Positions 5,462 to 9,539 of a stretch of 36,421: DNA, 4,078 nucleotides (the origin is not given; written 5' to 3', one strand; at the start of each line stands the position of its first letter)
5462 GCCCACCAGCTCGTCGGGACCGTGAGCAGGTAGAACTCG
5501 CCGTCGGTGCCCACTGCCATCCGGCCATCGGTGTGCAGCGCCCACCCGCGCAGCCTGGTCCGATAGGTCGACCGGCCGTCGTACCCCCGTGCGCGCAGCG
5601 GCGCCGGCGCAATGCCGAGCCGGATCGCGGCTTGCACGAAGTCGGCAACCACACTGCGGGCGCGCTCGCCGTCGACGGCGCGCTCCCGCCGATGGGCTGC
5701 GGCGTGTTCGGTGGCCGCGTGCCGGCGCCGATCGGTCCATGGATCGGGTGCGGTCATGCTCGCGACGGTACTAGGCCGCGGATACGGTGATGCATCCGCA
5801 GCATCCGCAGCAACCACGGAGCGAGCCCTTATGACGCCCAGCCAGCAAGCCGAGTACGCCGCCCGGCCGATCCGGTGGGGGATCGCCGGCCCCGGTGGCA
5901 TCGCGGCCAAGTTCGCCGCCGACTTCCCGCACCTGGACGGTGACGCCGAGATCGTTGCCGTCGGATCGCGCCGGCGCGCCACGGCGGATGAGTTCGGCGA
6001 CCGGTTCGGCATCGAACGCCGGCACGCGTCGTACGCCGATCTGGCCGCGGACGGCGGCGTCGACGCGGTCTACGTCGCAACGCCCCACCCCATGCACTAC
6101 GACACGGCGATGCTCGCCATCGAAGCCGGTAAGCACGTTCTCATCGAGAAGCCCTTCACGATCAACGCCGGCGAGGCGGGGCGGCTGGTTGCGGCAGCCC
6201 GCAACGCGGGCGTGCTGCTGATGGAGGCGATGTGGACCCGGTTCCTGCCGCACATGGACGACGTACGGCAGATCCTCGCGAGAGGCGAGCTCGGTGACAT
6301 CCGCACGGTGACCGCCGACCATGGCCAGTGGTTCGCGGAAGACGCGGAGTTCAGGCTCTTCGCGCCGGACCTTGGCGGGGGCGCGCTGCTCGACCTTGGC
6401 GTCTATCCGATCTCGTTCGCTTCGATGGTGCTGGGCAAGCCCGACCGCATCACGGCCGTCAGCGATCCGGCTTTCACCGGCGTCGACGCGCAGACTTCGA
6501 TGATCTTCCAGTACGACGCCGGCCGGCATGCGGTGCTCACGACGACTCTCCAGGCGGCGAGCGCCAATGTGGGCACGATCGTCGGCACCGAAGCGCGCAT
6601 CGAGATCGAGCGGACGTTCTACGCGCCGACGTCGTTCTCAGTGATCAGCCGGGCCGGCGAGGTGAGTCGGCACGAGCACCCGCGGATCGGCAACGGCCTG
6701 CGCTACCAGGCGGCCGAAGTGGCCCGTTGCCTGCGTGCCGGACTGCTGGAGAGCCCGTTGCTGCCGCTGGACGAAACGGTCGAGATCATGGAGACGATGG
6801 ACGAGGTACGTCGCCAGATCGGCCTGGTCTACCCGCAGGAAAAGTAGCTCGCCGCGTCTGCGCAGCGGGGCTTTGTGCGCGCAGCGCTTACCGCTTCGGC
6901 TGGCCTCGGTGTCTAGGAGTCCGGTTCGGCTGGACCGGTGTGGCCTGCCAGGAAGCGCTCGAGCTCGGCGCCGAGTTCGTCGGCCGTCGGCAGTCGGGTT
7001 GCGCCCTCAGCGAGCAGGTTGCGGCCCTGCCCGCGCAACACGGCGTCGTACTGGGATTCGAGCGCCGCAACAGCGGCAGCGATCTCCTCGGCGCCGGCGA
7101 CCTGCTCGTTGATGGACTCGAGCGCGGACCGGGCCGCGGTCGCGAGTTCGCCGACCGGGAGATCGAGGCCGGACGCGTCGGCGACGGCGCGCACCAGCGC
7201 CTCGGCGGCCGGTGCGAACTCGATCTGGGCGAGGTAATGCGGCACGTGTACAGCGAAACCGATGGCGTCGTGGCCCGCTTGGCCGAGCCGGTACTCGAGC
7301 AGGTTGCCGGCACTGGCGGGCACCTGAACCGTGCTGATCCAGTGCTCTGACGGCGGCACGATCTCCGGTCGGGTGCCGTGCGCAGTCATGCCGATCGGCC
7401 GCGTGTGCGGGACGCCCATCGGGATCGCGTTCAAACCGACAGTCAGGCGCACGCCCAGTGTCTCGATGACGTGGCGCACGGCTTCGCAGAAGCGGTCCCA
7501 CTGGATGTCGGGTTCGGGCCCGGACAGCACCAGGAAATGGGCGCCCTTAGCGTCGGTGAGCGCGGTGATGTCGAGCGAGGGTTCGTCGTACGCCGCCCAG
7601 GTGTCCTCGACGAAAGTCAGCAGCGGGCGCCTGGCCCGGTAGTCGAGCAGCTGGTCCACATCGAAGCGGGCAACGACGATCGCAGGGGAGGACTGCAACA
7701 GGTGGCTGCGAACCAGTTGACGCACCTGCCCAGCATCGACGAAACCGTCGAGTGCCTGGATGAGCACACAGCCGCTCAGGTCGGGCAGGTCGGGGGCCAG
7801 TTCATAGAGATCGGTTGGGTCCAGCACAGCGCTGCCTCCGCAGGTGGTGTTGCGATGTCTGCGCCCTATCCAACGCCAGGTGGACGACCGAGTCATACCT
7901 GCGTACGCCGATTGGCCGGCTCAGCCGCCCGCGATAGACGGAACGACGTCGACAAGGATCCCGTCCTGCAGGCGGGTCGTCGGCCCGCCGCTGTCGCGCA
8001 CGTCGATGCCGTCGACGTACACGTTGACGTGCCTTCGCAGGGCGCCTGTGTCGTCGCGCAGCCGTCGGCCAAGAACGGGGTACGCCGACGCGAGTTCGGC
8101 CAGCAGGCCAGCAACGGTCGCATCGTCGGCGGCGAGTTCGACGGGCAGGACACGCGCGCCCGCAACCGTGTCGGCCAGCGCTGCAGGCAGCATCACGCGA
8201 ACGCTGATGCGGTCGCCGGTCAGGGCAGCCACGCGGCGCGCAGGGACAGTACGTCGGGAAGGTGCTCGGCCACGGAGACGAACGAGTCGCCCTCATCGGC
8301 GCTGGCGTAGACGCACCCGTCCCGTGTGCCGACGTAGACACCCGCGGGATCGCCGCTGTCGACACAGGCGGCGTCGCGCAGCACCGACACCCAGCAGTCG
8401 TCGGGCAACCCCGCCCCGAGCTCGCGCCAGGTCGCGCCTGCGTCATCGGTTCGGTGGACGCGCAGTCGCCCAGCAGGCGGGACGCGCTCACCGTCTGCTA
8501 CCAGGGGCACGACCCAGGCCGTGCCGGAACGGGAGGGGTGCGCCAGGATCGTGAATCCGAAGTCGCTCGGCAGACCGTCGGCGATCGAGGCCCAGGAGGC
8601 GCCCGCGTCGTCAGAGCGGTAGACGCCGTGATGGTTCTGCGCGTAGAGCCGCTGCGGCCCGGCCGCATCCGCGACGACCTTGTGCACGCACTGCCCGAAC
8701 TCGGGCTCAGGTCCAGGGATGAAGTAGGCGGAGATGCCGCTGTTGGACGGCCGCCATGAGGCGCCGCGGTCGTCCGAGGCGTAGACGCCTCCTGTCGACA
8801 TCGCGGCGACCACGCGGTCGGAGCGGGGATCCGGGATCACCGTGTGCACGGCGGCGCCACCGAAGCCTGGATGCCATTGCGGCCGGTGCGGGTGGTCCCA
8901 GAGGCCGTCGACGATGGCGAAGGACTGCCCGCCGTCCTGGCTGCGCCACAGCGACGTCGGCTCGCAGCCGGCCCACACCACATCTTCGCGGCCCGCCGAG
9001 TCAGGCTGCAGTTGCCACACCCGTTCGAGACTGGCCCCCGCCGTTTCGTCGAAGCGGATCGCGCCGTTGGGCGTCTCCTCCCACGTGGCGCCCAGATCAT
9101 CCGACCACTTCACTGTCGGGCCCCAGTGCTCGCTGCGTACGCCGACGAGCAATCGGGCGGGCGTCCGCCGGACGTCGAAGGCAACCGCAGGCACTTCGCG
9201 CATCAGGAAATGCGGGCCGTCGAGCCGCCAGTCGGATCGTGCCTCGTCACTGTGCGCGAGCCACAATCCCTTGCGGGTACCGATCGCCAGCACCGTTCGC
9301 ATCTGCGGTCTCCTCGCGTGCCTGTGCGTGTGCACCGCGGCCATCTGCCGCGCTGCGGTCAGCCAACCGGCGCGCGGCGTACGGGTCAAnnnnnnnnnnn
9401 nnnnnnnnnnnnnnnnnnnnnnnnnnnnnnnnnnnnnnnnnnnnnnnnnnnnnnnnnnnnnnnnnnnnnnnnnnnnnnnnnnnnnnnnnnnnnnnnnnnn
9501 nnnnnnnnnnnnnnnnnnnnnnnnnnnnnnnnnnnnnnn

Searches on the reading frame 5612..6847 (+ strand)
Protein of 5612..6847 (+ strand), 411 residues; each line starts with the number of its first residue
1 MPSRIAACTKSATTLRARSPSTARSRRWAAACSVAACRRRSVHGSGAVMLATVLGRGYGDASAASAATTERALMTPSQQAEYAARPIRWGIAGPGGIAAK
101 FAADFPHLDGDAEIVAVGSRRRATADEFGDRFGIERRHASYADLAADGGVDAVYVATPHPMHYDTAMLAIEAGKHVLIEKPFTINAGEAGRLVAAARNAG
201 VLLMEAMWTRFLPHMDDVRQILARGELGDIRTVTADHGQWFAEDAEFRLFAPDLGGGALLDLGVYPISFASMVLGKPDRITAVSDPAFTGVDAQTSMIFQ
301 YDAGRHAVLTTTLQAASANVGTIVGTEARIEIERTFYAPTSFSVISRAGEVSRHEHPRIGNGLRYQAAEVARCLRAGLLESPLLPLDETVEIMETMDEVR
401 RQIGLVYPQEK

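Call 70: search_protein_families(library=pfam, proteins=[window:5612-6847:+], max_evalue=0.001)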
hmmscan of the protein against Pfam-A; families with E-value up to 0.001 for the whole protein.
window:5612-6847:+ (411 aa): 3 families
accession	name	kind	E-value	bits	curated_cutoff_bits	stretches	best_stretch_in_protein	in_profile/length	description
PF01408.29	GFO_IDH_MocA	-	6.6e-25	88.6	24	1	87-205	1-118/120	Oxidoreductase family, NAD-binding Rossmann fold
PF22725.1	GFO_IDH_MocA_C3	-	9.4e-23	81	27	1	217-331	3-124/124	GFO/IDH/MocA C-terminal domain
PF02894.22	GFO_IDH_MocA_C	-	1e-05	25.9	22.9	1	220-357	2-154/218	Oxidoreductase family, C-terminal alpha/beta domain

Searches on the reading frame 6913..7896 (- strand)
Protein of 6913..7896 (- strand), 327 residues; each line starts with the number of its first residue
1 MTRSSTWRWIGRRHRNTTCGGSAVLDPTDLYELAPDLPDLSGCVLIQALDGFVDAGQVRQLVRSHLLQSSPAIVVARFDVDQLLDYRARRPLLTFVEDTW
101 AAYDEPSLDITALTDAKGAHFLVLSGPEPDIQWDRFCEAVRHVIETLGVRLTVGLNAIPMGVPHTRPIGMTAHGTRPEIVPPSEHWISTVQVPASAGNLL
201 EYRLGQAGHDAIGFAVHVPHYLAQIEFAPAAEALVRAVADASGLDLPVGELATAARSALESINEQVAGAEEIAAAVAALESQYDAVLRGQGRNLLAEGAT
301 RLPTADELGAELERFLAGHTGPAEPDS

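Call 70: search_protein_families(library=pfam, proteins=[window:6913-7896:-], max_evalue=0.001)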
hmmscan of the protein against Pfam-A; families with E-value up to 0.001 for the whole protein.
window:6913-7896:- (327 aa): 1 family
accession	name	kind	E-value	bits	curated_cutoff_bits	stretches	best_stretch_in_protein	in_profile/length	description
PF09754.15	PAC2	-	5.7e-59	200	25.8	1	48-266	1-215/215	PAC2 family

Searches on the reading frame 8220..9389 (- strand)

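Call 70: search_protein_families(library=pfam, proteins=[window:8220-9389:-], max_evalue=0.001)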
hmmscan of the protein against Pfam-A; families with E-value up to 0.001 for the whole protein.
window:8220-9389:- (389 aa): 2 families
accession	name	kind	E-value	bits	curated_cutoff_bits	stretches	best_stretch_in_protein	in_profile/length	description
PF15902.12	Sortilin-Vps10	-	2.2e-09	37.1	33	0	256-324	3-60/446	Sortilin, neurotensin receptor 3,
PF02012.26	BNR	-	4.7e-09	35.3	27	0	95-104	2-11/12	BNR/Asp-box repeat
